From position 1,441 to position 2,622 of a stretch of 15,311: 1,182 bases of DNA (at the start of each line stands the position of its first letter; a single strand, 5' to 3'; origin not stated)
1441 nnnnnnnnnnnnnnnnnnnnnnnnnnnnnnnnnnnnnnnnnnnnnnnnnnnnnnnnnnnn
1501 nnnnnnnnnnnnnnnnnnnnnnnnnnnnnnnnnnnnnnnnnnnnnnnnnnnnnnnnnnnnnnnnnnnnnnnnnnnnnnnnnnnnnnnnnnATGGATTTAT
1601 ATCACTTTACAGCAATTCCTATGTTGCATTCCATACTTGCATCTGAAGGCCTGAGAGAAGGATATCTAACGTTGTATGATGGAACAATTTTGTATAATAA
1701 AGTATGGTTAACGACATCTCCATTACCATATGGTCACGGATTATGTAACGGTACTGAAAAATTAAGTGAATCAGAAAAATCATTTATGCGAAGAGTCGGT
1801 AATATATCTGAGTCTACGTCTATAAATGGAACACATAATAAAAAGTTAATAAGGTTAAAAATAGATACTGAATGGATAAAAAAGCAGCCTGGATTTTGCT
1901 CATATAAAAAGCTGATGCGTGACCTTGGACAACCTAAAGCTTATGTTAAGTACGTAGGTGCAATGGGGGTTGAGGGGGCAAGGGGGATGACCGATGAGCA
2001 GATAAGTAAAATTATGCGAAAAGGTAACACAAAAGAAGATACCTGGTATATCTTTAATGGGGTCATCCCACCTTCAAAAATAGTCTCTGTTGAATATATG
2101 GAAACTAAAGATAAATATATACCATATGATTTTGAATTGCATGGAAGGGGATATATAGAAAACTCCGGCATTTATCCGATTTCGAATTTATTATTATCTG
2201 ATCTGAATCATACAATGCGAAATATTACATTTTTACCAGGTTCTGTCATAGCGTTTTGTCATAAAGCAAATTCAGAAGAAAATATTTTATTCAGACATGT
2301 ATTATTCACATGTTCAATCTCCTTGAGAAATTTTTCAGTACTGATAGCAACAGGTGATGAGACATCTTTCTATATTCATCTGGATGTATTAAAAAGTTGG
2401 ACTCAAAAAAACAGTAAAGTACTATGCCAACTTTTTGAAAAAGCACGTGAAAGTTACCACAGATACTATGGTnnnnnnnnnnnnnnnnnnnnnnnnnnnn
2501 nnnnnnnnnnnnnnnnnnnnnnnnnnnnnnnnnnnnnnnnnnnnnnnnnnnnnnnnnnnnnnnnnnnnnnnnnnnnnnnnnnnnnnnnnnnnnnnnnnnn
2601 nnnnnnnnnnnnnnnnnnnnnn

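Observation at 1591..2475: Unrecognised 294-aa AT-rich gene behind repeat copy 1: candidate novel toxin or defence function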

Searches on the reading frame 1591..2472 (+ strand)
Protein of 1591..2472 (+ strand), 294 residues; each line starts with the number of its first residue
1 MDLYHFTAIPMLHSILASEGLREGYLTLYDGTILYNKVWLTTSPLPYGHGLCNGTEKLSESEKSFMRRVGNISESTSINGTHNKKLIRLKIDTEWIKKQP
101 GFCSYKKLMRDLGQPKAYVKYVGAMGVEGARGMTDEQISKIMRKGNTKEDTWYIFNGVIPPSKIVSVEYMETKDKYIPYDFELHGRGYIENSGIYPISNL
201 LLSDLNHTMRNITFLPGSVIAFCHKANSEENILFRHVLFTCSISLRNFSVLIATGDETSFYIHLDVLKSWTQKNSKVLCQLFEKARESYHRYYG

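Call 3: search_protein_families(proteins=[window:1591-2472:+], library=padloc, max_evalue=1)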
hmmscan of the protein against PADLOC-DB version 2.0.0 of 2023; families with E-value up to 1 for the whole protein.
window:1591-2472:+ (294 aa): 0 families

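Call 4: search_protein_families(proteins=[window:1591-2472:+], library=ncbifam, max_evalue=1)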
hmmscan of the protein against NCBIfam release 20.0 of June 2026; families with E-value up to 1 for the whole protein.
window:1591-2472:+ (294 aa): 0 families

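Call 5: search_protein_families(proteins=[window:1591-2472:+], library=phrogs, max_evalue=1)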
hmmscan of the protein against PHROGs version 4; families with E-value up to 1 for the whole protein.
window:1591-2472:+ (294 aa): 1 family
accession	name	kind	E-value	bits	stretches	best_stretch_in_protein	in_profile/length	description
phrog_10922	-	unknown function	0.23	11.4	1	52-95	151-193/375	-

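Call 7: profile_search(protein=window:1591-2472:+)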
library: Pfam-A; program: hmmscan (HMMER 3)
A. the first sequence (294 residues): domains with independent E <= 10: 0; with E <= 0.001: 0
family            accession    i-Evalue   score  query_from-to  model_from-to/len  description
(no Pfam family matches the first sequence, even at E <= 10)

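Call 13: find_homologous_proteins(query=window:1591-2472:+, max_evalue=0.001)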
Query window:1591-2472:+ (294 aa): 14 proteins with E <= 0.001 among 662 candidates.
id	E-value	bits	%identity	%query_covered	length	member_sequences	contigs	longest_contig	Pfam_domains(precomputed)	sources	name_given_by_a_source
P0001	3.6e-183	625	91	100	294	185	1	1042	-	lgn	-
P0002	2.5e-176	603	89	99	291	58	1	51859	-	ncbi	ncbi:TPA: hypothetical protein ACJFRO_004286, partial [Escherichia coli]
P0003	2.7e-147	508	98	77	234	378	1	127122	-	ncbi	ncbi:hypothetical protein [Escherichia coli]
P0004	2.9e-128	445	84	78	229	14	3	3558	-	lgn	-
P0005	1.2e-118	414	99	62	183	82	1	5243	-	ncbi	ncbi:hypothetical protein PX112_22955, partial [Escherichia coli]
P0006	1.9e-100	354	85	62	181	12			-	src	-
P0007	1.5e-82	295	46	100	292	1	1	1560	-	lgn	-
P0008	1.4e-75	272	44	98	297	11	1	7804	-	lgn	-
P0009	1.5e-72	262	42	98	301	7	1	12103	-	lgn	-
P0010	4.3e-70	254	41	99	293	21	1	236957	-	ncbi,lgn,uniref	ncbi:hypothetical protein H0S68_25025 (plasmid) [Serratia sp. AXJ-M]|uniref:hypothetical protein n=1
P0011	1.6e-62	229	39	99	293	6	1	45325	-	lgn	-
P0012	3.2e-62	228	36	99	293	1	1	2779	-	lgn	-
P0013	8.9e-62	227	39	99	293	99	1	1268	-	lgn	-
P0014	1.5e-60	223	38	99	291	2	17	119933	-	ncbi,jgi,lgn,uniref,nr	ncbi:hypothetical protein [Pantoea ananatis]|uniref:hypothetical protein n=1 Tax=Pantoea ananas TaxI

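Call 14: search_solved_structures(query=window:1591-2472:+, max_evalue=10)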
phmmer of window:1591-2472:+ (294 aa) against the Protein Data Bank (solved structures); distinct sequences matched with E-value up to 10: 3.
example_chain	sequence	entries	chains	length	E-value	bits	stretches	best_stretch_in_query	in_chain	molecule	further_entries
4q31_A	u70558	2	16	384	0.87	11.9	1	214-251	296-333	cystathione gamma lyase CalE6 | CalE6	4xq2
4u1t_A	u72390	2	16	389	0.89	11.9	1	214-251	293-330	CalE6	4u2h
9v1j_si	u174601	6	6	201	1.3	11.3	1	83-115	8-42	40S ribosomal protein S7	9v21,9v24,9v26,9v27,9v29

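Call 24: find_encoding_contigs(protein=P0014, flank=8000, max_places=4)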
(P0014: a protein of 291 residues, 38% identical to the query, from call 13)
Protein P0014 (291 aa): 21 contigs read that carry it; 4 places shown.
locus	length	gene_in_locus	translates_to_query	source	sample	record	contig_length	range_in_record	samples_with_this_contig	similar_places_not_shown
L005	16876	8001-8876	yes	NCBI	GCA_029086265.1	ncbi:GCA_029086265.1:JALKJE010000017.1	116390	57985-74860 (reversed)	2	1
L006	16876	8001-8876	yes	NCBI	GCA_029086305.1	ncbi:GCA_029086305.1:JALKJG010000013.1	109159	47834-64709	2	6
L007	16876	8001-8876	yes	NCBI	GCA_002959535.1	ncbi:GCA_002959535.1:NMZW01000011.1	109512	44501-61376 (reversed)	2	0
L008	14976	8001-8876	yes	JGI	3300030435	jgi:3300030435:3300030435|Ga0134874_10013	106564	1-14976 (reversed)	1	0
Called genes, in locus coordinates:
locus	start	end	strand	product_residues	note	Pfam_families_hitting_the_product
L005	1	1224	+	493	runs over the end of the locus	PF13428:TPR_14 (faint), PF00515:TPR_1 (faint), PF13424:TPR_12 (weak), PF07719:TPR_2 (weak), PF13181:TPR_8 (weak), PF13414:TPR_11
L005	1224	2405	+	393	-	PF07690:MFS_1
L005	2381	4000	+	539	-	PF00561:Abhydrolase_1 (faint), PF12146:Hydrolase_4 (faint)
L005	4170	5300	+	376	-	-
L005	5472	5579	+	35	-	-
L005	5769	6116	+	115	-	-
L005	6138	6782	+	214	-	PF00239:Resolvase, PF02796:HTH_7 (weak)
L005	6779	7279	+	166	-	-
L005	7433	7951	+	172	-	-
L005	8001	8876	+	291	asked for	-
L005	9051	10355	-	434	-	PF06666:DUF1173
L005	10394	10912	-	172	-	PF07894:SACK1 (faint), PF13091:PLDc_2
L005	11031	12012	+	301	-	-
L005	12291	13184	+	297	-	-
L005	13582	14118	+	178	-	PF02586:SRAP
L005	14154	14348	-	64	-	-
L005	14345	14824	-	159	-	-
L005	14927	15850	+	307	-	PF13737:DDE_Tnp_1_5, PF01609:DDE_Tnp_1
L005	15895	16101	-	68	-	-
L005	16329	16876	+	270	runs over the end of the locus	-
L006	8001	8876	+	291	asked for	-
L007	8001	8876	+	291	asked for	-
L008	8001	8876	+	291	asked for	-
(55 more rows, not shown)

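Call 25: find_encoding_contigs(protein=P0010, flank=8000, max_places=3)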
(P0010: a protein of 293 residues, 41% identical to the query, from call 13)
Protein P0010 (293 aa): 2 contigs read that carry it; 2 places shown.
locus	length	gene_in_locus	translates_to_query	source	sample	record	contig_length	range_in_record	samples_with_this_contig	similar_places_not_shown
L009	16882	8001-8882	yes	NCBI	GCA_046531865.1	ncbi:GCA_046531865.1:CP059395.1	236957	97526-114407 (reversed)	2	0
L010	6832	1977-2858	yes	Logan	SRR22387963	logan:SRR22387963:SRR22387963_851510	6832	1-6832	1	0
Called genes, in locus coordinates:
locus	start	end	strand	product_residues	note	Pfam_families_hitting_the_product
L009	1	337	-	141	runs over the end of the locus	PF03230:Antirestrict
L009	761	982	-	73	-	PF27407:YubE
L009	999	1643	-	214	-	PF01555:N6_N4_Mtase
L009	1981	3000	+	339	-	PF00356:LacI, PF00532:Peripla_BP_1, PF13407:Peripla_BP_4, PF13377:Peripla_BP_3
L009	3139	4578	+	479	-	PF03553:Na_H_antiporter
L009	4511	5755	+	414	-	PF00155:Aminotran_1_2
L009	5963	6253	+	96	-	-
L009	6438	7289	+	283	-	PF06564:CBP_BcsQ (faint), PF10609:ParA, PF13614:AAA_31, PF00142:Fer4_NifH, PF01656:CbiA, PF09140:MipZ (faint)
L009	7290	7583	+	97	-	-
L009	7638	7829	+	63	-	PF24806:DUF7706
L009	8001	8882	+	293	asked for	-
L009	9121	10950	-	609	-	-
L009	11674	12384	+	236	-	PF00589:Phage_integrase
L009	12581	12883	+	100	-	PF27200:YjaZ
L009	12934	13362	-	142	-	PF01797:Y1_Tnp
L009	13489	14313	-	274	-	PF04655:APH_6_hur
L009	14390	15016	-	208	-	PF04229:GrpB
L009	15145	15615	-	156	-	PF00583:Acetyltransf_1, PF13673:Acetyltransf_10, PF13508:Acetyltransf_7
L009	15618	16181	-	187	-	PF00583:Acetyltransf_1, PF13673:Acetyltransf_10, PF13508:Acetyltransf_7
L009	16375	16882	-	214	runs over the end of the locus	PF00239:Resolvase, PF13384:HTH_23 (weak)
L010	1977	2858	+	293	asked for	-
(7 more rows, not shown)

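Call 26: predict_structure(alignment_id=A1)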
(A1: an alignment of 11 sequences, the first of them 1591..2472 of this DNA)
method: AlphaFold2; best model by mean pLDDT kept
length: 294 residues; sequences in the alignment: 11
mean_pLDDT: 85.5   pTM: 0.80
mean pLDDT of the five models: 85.5, 84.6, 81.2, 79.1, 76.4
residues with pLDDT >= 90: 147; 70-90: 111; 50-70: 28; < 50: 8
segments of 3 or more residues with pLDDT < 50: 49-56
pLDDT, mean of each block of 10 residues (from residue 1): 88 87 82 85 72 50 72 70 74 96 94 90 70 75 82 92 94 88 91 92 94 93 90 93 96 89 94 98 92 70
secondary structure, 60 per line:
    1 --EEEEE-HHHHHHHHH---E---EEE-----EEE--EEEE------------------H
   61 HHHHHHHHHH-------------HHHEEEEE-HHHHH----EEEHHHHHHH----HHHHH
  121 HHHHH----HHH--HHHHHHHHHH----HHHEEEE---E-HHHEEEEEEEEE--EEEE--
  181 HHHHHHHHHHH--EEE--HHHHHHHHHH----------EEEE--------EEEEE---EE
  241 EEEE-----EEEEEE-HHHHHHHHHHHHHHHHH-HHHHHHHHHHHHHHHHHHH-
elements in order: E3-7 H9-17 E25-27 E33-35 E38-41 H60-70 E87-91 H93-97 E102-104 H105-111 H116-125 H135-144 E152-155 E164-172 E175-178 H181-191 E194-196 H199-208 E219-222 E231-235 E239-244 E250-255 H257-273 H275-293

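Call 27: search_protein_representatives(protein=window:1591-2472:+)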
Query: 294 residues. Proteins with E-value up to 0.001 (for the whole library): 105; up to 1e-10: 51; up to 1e-30: 10. The best 105 are listed.
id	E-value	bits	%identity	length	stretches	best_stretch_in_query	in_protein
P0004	9.2e-129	445.2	84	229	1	66-294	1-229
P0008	4.4e-76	272.3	45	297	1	3-289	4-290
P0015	7.9e-68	245.2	40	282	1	11-294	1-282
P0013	2.8e-62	226.9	39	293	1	1-292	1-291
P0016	4.2e-51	190.3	34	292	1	1-292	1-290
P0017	1.4e-44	168.9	43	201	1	1-198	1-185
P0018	7.8e-43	163.1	36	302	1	1-290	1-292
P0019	4.8e-35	137.6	46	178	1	1-138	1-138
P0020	9.4e-34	133.3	34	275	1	13-293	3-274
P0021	1.7e-32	129.1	32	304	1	1-293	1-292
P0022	1.5e-30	122.8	32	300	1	1-293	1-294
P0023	2.4e-29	118.9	31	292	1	1-293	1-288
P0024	2.8e-29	118.6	30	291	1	2-293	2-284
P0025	3.5e-29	118.3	32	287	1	3-290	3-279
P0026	6.5e-29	117.4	29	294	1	1-283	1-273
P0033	3.9e-26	108.3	32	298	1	1-293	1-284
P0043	6.5e-21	91.2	31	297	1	1-293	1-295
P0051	2.2e-18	82.8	27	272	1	19-210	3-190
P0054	1.9e-16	76.5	28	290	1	19-231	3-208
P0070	5.9e-08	48.6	44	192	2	1-73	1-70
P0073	2.7e-07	46.5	39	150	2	2-70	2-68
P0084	8.0e-06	41.6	38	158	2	1-94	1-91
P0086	1.1e-05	41.1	40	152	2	1-54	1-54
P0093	5.8e-05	38.8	37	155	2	2-64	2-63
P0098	1.4e-04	37.6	47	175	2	1-57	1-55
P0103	3.5e-04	36.3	38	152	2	141-179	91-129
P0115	7.9e-04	35.1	29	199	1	3-182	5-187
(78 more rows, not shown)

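Call 33: search_solved_structures(query=A2, max_evalue=10)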
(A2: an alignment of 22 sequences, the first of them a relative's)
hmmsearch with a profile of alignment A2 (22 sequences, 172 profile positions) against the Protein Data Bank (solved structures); distinct sequences matched with E-value up to 10: 6.
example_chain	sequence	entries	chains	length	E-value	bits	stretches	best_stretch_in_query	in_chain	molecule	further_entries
1wfx_A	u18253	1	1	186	0.22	14.2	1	4-26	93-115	Probable RNA 2'-phosphotransferase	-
8tg3_A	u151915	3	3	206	0.26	14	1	4-26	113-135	Probable RNA 2'-phosphotransferase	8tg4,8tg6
8baq_A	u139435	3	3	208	0.63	12.7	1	4-26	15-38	DarT ssDNA thymidine ADP-ribosyltransferase family protein | E. coli C7 DarT1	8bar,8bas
8tfz_A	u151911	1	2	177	0.89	12.2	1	4-28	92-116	Probable RNA 2'-phosphotransferase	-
3hib_A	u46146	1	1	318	1.3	11.7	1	57-155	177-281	Pre-mRNA-splicing helicase BRR2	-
3im1_A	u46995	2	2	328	1.4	11.6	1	57-155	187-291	Pre-mRNA-splicing helicase BRR2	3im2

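Call 35: profile_search(alignment_id=A2)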
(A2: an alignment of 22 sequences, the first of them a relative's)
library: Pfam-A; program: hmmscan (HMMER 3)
A. the first sequence (192 residues): domains with independent E <= 10: 0; with E <= 0.001: 0
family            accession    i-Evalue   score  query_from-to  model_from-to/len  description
(no Pfam family matches the first sequence, even at E <= 10)
B. every sequence of the alignment scanned on its own (22 sequences): families by number of members that match
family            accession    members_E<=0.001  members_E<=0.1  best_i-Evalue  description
FR47              PF08445.16                 0               1        7.1e-02  FR47-like protein
DUF7002           PF22531.2                  0               1        7.7e-02  Family of unknown function (DUF7002)

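Call 38: find_encoding_contigs(protein=P0021, flank=6000, max_places=3)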
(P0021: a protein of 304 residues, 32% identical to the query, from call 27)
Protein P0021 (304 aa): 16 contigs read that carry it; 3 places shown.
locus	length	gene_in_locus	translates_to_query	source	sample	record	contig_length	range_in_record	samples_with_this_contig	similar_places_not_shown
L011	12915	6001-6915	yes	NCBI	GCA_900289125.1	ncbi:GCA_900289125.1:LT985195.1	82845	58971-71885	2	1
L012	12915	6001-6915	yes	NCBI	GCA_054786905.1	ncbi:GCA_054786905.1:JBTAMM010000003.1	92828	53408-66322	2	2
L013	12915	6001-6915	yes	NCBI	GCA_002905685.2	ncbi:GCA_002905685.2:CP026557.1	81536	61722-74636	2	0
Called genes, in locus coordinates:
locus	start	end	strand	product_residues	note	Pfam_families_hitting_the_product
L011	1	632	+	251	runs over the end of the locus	PF01695:IstB_IS21, PF20720:nSTAND3 (faint)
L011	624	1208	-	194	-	PF14319:Zn_Tnp_IS91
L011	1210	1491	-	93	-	-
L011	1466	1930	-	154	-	PF00004:AAA (weak), PF08433:KTI12 (faint), PF13238:AAA_18 (weak), PF13671:AAA_33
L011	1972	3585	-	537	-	PF00015:MCPsignal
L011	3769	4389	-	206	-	PF00239:Resolvase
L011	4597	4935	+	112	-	PF05973:Gp49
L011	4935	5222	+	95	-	PF13744:HTH_37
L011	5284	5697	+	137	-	PF16509:KORA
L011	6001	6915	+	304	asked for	-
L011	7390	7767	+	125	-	-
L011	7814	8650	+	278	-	PF06067:DUF932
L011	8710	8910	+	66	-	-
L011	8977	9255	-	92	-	-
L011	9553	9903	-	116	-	-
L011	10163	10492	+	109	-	PF21983:NikA-like, PF01402:RHH_1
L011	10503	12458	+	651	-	PF03432:Relaxase, PF22863:TraI_middle, PF18821:LPD7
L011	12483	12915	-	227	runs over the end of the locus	-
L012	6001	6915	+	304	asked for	-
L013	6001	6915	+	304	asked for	-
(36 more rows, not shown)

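Call 39: find_encoding_contigs(protein=P0024, flank=6000, max_places=3)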
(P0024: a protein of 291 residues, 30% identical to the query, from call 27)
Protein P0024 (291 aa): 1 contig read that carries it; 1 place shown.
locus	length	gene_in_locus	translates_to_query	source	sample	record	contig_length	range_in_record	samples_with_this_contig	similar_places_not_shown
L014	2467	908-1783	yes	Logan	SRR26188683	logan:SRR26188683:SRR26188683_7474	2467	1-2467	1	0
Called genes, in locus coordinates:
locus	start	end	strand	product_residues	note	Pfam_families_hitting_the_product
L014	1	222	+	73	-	?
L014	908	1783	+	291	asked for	-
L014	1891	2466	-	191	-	?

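Call 40: find_encoding_contigs(protein=P0033, flank=6000, max_places=3)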
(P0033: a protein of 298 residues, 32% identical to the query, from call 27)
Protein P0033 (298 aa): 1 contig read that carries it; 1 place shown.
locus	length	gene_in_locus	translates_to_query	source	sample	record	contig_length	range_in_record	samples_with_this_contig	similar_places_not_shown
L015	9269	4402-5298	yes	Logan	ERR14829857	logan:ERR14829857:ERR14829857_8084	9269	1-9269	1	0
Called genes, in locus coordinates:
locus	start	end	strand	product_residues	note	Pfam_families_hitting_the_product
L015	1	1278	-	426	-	?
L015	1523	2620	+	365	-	PF26125:AcrVA2-like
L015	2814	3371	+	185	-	-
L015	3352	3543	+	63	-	-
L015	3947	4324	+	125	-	-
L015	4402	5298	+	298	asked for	-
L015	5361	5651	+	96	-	PF00816:Histone_HNS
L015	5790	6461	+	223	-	PF04255:DUF433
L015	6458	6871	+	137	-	PF18480:DUF5615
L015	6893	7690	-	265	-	-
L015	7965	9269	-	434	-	?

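Call 41: find_encoding_contigs(protein=P0043, flank=6000, max_places=3)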
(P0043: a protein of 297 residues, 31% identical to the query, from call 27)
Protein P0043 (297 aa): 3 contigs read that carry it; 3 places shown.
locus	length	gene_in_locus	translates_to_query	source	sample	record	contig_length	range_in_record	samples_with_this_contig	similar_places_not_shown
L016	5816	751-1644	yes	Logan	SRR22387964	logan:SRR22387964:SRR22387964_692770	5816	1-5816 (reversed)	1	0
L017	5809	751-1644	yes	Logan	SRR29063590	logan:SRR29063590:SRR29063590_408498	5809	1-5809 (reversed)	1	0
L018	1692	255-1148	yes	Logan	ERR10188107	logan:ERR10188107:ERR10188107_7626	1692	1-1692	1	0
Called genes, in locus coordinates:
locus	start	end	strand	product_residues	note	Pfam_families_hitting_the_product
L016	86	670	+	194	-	PF19514:MobC_2 (weak), PF21983:NikA-like (weak)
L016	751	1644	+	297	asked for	-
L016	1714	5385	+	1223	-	PF13289:SIR2_2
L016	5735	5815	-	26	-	?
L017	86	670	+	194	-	PF19514:MobC_2 (weak), PF21983:NikA-like (weak)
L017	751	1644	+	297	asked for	-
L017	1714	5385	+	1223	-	PF13289:SIR2_2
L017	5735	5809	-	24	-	?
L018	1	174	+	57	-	?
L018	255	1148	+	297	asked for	-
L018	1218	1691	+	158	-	?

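Call 42: find_encoding_contigs(protein=P0018, flank=6000, max_places=3)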
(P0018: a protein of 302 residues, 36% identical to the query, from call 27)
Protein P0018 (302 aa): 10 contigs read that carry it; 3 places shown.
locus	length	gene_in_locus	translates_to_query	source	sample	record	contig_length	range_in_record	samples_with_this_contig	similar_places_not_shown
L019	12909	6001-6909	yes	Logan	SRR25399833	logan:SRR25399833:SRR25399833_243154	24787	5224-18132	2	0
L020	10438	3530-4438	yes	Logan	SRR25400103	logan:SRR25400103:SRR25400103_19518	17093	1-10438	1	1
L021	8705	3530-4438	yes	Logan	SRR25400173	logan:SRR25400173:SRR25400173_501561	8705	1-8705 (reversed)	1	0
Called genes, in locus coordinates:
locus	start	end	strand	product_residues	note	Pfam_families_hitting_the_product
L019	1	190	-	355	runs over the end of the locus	PF00482:T2SSF (weak)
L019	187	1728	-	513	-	PF00437:T2SSE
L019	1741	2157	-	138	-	-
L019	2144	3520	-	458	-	PF06864:PAP_PilO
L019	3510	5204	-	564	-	PF07655:Secretin_N_2, PF00263:Secretin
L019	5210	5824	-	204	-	PF10671:TcpQ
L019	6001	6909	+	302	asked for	-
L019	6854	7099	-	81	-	-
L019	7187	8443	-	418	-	PF03743:TrbI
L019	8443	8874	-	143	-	PF07283:TrbH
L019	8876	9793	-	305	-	PF03524:CagX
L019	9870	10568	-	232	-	PF04335:VirB8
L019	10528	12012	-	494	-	PF04610:TrbL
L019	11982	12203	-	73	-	-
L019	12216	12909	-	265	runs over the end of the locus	-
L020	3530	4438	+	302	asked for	-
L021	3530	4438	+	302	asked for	-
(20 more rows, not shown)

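Call 44: fold_search(model_id=the predicted structure, library=afdb50)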
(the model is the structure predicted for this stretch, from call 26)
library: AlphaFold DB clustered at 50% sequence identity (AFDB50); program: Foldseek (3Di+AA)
matches with E <= 10: 946; with E <= 0.001: 35
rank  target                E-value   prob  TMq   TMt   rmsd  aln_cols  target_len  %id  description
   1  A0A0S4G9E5            4.9e-59  1.00  0.95  0.95   1.8       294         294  100  Orf2
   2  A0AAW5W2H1            3.2e-34  1.00  0.87  0.87   3.2       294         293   38  DUF4238 domain-containing protein
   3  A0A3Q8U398            1.7e-25  1.00  0.84  0.82   3.8       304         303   27  DUF4265 domain-containing protein
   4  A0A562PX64            2.3e-25  1.00  0.81  0.80   3.6       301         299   30  Uncharacterized protein
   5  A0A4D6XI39            2.4e-25  1.00  0.82  0.80   4.1       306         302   26  DUF3396 domain-containing protein
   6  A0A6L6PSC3            1.7e-24  1.00  0.81  0.82   3.5       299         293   27  Uncharacterized protein
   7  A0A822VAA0            5.0e-22  1.00  0.80  0.78   3.6       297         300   27  Ycf
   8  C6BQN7                2.4e-18  1.00  0.64  0.76   3.6       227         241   27  DarT domain-containing protein
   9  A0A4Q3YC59            3.4e-18  1.00  0.64  0.79   3.6       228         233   28  Uncharacterized protein
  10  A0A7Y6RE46            1.5e-17  1.00  0.72  0.75   4.3       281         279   23  DUF2971 domain-containing protein
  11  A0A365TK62            9.5e-16  1.00  0.70  0.74   4.2       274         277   21  Uncharacterized protein
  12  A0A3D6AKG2            1.5e-15  1.00  0.71  0.74   4.2       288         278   23  TIGR04255 family protein
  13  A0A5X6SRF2            2.8e-14  1.00  0.30  0.72   4.9       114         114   98  Uncharacterized protein
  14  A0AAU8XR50            8.9e-13  1.00  0.57  0.73   3.7       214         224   25  Uncharacterized protein
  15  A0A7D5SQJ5            4.0e-12  1.00  0.45  0.87   2.8       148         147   35  Uncharacterized protein
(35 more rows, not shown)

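Call 57: profile_search(alignment_id=A3)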
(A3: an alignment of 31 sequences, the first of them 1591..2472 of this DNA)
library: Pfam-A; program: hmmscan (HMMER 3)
A. the first sequence (294 residues): domains with independent E <= 10: 0; with E <= 0.001: 0
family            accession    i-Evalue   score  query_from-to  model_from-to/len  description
(no Pfam family matches the first sequence, even at E <= 10)
B. every sequence of the alignment scanned on its own (31 sequences): families by number of members that match
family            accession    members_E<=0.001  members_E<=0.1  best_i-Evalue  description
DUF4160           PF13711.11                 1               7        8.2e-04  Domain of unknown function (DUF4160)
DNA_ligase_C      PF17879.7                  0               1        3.1e-02  DNA ligase C-terminal domain
PPV_E1_DBD        PF20450.4                  0               1        6.6e-02  Papillomavirus E1, DNA-binding domain
